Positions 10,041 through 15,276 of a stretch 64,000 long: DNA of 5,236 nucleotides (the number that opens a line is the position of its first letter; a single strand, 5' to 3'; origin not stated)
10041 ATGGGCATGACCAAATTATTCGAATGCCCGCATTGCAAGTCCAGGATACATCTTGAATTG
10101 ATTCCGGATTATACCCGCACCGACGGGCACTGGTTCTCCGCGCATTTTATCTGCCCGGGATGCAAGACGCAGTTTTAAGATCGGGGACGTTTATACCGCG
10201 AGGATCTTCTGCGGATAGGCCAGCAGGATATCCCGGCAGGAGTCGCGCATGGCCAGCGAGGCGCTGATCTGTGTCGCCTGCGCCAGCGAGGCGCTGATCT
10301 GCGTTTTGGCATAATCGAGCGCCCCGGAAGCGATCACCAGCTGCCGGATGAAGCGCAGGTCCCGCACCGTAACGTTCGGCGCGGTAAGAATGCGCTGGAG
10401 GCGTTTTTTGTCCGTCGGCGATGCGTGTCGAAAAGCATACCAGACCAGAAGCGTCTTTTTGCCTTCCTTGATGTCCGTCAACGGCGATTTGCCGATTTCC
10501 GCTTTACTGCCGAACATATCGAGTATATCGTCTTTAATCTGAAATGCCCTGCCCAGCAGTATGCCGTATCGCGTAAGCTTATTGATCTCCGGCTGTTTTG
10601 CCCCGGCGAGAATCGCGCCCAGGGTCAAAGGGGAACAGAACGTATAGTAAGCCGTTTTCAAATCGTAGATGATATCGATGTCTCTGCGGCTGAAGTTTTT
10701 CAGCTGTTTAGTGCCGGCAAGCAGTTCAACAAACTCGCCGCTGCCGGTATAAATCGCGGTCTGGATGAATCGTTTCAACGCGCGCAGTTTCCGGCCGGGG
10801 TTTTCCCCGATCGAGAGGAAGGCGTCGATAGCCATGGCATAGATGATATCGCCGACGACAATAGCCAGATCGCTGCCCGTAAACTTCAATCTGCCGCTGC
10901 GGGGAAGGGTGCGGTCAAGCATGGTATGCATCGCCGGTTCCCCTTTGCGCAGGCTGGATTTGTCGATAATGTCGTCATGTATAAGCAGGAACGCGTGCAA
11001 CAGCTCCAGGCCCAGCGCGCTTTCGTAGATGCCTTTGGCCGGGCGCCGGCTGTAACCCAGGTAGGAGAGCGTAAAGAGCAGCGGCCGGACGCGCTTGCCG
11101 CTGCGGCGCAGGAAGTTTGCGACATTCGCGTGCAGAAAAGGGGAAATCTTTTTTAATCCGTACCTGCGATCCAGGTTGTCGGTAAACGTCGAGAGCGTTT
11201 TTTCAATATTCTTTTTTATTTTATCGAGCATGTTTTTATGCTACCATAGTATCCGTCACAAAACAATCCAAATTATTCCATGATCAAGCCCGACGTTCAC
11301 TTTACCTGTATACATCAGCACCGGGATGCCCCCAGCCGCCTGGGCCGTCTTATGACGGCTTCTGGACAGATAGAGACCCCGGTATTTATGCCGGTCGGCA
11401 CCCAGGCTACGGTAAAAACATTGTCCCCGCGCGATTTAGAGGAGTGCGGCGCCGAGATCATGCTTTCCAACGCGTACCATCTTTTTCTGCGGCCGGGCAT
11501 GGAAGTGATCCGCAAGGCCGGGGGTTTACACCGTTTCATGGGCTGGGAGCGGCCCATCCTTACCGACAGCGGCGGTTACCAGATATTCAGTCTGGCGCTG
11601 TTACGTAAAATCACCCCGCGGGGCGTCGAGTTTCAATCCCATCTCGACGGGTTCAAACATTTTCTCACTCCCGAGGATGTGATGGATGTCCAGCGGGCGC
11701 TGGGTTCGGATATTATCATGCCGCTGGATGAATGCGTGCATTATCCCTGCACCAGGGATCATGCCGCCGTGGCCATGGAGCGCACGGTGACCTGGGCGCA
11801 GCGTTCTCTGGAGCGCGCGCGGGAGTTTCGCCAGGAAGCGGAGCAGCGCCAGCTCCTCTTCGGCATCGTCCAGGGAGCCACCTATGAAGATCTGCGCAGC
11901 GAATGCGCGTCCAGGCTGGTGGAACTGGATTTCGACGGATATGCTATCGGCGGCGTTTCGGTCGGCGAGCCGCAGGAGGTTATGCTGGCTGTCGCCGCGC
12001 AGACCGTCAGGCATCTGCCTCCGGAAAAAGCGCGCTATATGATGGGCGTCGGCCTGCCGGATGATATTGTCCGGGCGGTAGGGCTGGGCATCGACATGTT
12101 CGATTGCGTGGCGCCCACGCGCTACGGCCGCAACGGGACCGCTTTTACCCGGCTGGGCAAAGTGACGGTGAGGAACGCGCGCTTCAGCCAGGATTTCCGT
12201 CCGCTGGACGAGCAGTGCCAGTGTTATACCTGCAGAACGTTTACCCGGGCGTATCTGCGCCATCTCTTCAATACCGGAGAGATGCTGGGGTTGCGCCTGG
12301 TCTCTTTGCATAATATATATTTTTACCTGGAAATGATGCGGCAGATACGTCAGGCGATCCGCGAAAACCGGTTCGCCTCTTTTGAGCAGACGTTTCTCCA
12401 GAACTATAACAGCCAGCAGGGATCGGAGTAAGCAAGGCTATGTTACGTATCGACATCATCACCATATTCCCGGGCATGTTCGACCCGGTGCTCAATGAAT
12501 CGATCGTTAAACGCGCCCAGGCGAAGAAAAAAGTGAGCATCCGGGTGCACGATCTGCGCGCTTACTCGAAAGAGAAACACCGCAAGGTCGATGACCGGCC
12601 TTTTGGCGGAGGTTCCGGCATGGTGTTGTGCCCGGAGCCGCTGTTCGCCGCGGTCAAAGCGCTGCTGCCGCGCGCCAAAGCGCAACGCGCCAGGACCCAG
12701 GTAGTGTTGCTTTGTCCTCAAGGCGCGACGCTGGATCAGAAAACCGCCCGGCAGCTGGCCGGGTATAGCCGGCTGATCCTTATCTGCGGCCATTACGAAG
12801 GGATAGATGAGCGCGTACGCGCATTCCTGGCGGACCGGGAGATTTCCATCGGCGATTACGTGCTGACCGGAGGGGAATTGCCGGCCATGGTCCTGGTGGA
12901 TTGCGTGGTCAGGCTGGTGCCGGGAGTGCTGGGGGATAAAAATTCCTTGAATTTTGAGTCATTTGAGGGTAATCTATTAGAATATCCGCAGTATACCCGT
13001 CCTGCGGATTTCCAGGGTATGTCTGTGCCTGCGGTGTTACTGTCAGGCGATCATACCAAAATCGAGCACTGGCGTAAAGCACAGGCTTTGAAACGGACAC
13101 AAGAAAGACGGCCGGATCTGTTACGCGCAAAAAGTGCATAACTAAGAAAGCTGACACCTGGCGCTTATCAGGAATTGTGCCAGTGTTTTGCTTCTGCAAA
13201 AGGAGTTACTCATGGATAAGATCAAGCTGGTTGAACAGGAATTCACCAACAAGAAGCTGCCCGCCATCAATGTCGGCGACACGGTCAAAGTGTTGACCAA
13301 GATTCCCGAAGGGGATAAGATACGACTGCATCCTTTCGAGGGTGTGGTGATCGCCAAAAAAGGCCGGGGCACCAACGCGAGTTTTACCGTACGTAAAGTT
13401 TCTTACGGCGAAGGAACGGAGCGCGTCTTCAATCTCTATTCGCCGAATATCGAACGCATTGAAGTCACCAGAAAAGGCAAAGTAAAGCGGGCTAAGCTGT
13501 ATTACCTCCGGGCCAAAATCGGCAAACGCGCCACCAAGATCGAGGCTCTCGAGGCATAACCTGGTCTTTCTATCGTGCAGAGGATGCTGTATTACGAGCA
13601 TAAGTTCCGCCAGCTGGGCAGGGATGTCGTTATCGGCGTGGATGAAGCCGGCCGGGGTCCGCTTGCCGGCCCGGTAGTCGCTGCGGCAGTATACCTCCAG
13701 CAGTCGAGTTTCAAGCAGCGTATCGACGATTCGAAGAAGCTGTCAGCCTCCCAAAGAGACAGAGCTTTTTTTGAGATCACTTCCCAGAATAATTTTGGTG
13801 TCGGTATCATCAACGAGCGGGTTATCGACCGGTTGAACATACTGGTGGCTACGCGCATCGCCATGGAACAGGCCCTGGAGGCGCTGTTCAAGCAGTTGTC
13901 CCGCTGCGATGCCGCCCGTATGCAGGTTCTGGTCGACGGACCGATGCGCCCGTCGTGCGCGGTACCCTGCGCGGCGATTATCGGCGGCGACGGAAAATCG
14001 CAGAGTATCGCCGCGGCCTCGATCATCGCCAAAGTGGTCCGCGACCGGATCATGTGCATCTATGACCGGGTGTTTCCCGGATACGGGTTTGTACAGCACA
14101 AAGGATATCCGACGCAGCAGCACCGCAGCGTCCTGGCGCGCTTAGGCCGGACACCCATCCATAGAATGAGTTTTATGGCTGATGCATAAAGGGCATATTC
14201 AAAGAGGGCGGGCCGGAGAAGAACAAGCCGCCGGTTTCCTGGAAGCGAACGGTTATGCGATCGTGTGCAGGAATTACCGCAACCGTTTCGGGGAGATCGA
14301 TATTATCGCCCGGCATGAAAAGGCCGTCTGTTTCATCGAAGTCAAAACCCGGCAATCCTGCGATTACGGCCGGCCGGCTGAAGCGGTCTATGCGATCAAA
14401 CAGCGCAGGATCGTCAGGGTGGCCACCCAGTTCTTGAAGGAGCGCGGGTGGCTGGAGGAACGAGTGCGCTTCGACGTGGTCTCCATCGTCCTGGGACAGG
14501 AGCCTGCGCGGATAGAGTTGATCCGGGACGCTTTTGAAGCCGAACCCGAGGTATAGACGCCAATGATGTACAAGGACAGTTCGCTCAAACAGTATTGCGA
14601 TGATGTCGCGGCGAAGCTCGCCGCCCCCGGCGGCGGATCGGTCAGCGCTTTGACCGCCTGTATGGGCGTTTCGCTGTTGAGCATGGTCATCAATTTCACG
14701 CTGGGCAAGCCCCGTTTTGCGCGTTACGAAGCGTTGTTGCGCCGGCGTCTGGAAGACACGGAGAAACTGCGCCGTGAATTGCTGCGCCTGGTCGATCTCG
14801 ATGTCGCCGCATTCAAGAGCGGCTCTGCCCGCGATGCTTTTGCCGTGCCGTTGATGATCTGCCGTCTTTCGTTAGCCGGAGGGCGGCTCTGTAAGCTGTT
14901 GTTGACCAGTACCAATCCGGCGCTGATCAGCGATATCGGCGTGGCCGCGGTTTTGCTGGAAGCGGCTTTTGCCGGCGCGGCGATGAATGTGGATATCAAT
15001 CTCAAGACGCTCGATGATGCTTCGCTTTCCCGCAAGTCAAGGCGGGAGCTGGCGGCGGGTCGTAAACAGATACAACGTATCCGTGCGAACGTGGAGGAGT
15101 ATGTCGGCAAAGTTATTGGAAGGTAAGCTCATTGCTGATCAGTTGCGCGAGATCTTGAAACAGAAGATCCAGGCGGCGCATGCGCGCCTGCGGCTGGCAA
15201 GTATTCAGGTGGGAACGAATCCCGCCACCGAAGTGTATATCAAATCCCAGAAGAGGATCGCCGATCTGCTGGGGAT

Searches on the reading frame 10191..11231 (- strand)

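Call 10: search_protein_families(library=pfam, proteins=[window:10191-11231:-], max_evalue=0.00001)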
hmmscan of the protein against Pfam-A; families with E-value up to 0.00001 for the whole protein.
window:10191-11231:- (346 aa): 1 family
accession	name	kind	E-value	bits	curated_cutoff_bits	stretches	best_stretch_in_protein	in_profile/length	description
PF00348.22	polyprenyl_synt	-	5.1e-52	177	27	1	33-293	4-245/251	Polyprenyl synthetase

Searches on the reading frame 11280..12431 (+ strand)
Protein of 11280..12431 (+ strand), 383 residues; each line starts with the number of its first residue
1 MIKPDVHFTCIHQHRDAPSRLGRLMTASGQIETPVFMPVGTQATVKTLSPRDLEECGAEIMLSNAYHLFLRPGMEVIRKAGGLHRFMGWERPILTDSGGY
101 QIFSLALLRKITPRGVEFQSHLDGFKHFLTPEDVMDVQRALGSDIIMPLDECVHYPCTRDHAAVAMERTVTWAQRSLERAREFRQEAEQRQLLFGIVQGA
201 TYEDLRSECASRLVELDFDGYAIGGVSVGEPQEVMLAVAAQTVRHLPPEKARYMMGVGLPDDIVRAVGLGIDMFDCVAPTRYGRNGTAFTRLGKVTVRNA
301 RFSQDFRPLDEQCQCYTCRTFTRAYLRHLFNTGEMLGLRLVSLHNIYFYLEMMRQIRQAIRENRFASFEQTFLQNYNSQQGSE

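Call 10: search_protein_families(library=pfam, proteins=[window:11280-12431:+], max_evalue=0.00001)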
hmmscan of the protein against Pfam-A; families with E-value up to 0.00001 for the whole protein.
window:11280-12431:+ (383 aa): 1 family
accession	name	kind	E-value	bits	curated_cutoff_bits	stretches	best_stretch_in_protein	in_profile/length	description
PF01702.25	TGT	-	1.3e-163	544.6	26.3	1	19-377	3-356/357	Queuine tRNA-ribosyltransferase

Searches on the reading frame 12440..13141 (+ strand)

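Call 10: search_protein_families(library=pfam, proteins=[window:12440-13141:+], max_evalue=0.00001)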
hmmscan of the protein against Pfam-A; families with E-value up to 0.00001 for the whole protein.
window:12440-13141:+ (233 aa): 1 family
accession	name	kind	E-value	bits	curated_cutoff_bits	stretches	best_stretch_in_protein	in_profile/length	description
PF01746.26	tRNA_m1G_MT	-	3.9e-63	213.1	27.3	1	24-225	2-195/195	tRNA (Guanine-1)-methyltransferase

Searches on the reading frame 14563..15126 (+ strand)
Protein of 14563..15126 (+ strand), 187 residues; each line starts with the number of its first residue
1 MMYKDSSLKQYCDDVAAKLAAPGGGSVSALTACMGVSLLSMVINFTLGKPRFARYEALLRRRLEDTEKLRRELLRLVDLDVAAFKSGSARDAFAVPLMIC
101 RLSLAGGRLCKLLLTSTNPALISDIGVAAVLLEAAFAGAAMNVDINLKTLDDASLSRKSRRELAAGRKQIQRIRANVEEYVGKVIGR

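Call 7: search_protein_families(library=pfam, proteins=[window:14563-15126:+], max_evalue=0.01)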
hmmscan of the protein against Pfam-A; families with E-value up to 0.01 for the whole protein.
window:14563-15126:+ (187 aa): 1 family
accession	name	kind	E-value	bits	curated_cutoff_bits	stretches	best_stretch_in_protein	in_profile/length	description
PF04961.17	FTCD_C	-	4.3e-41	141.1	24.5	2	7-86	1-80/182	Formiminotransferase-cyclodeaminase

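Call 8: search_protein_families(library=ncbifam, proteins=[window:14563-15126:+], max_evalue=0.01)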
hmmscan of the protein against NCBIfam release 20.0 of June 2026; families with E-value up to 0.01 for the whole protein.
window:14563-15126:+ (187 aa): 1 family
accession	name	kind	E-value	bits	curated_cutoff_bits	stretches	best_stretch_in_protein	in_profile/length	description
NF045657.1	MthfCyhylaseFchA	equivalog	1.5e-33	116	275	2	2-85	1-84/207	methenyltetrahydrofolate cyclohydrolase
